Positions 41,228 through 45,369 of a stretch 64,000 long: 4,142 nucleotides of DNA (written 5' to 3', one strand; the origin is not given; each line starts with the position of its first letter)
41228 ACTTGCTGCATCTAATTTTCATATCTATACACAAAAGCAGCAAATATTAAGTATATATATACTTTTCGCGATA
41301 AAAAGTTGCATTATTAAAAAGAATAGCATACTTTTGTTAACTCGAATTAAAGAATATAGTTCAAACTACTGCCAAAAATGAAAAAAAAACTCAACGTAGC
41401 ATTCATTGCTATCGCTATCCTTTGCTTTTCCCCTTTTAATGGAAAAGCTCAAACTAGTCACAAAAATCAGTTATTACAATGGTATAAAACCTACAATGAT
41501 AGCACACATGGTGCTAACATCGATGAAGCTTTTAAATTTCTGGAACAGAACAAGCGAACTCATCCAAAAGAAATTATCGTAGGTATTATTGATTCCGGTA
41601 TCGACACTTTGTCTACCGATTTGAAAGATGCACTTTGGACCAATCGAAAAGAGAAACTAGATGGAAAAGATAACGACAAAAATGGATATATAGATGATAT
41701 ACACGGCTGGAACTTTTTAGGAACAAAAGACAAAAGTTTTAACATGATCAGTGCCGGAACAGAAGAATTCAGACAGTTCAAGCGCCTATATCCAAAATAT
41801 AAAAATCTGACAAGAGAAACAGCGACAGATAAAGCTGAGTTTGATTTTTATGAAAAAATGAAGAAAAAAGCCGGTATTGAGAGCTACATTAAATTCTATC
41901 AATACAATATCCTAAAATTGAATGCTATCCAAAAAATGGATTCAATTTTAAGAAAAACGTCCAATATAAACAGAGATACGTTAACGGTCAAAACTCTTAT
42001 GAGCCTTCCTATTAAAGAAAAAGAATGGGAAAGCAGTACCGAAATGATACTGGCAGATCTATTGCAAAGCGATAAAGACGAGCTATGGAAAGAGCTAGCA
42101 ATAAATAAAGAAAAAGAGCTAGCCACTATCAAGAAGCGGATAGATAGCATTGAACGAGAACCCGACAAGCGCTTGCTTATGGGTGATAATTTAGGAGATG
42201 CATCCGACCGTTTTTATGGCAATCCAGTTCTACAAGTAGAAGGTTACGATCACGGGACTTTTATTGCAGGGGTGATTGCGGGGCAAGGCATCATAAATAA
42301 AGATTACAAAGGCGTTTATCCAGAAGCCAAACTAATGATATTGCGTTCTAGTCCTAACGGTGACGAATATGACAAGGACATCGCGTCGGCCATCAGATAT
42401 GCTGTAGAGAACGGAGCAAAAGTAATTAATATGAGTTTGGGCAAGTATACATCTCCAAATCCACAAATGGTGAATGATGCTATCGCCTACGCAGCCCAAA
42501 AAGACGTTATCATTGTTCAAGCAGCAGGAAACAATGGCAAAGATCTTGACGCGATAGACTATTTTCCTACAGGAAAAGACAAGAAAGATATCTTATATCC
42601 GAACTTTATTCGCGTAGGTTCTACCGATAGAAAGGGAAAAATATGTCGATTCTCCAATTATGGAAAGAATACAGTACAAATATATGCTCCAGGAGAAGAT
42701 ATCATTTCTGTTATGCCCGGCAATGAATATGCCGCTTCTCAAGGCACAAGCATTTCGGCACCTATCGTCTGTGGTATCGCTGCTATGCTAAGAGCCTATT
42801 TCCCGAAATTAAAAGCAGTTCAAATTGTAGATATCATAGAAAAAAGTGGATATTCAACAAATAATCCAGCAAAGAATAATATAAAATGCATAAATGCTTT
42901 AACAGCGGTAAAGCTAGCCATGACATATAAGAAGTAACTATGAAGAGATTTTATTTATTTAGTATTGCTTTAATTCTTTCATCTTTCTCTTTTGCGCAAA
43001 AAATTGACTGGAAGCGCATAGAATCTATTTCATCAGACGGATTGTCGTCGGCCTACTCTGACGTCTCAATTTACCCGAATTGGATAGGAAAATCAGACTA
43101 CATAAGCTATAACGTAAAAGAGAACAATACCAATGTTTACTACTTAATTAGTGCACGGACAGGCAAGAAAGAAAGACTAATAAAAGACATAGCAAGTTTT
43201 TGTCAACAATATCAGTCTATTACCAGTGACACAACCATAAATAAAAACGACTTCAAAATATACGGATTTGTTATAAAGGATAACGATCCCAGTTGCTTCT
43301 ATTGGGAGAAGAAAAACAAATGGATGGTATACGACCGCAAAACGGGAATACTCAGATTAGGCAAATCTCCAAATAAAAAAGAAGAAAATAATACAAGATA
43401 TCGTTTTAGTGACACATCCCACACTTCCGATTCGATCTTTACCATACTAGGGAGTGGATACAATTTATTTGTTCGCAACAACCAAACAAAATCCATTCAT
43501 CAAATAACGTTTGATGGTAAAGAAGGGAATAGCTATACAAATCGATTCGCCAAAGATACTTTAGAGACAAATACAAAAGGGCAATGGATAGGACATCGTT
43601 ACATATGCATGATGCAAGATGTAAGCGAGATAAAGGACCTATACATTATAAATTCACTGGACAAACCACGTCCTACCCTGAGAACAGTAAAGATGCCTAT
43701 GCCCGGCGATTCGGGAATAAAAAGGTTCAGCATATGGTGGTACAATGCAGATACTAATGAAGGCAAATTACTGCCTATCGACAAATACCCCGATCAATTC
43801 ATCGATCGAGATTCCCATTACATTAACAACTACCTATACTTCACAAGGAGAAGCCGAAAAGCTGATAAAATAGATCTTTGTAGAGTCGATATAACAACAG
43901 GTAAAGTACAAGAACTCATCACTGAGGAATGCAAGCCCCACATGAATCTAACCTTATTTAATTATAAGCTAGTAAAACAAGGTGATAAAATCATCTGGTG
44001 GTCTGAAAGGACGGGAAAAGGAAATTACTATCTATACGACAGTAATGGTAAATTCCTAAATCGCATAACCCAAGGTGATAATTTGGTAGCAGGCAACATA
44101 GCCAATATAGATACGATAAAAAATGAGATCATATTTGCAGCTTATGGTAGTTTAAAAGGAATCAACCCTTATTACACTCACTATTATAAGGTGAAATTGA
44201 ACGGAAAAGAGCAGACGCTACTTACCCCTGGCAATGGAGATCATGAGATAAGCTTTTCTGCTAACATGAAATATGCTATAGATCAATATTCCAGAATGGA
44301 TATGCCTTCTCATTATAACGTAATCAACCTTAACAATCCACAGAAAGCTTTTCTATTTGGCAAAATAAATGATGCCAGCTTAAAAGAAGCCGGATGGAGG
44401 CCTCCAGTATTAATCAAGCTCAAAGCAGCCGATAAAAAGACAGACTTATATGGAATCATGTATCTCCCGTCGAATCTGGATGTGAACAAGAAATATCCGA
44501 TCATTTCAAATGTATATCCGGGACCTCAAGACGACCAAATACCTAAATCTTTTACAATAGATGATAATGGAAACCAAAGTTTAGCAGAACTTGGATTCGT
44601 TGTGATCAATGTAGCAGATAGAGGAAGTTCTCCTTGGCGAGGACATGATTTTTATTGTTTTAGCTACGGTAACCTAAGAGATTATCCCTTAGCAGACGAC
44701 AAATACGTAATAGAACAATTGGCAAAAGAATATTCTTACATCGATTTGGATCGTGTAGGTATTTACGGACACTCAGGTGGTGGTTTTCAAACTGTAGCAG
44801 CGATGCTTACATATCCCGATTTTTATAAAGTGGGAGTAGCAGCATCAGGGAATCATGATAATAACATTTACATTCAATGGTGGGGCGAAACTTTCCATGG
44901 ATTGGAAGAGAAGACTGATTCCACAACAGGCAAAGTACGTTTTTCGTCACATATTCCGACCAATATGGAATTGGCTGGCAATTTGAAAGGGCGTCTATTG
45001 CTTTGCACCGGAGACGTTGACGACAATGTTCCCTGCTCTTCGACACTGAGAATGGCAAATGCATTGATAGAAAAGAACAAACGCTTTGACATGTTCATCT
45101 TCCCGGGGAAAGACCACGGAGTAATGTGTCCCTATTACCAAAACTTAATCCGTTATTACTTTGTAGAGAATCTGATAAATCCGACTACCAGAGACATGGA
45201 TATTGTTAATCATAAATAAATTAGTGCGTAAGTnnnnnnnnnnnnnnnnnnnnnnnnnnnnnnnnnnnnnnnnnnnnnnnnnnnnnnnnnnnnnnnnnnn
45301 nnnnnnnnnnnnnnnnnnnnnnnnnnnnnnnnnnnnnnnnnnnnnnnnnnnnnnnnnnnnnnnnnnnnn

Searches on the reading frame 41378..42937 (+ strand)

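Call 9: search_protein_families(library=pfam, proteins=[window:41378-42937:+])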
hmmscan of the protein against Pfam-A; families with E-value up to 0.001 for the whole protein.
window:41378-42937:+ (519 aa): 1 family
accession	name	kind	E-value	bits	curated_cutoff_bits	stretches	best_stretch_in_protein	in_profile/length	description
PF00082.27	Peptidase_S8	-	1.5e-45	156.2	21.8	1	64-491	2-273/288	Subtilase family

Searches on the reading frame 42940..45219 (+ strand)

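Call 54: search_protein_families(library=pfam, proteins=[window:42940-45219:+])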
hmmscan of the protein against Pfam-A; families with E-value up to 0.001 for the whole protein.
window:42940-45219:+ (759 aa): 2 families
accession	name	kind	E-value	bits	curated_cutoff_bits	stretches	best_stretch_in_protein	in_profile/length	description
PF00326.27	Peptidase_S9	-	3.8e-33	115.2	22.6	1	546-737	8-197/213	Prolyl oligopeptidase family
PF00930.27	DPPIV_N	-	1.2e-28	100.3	22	1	169-456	58-353/354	Dipeptidyl peptidase IV (DPP IV) N-terminal region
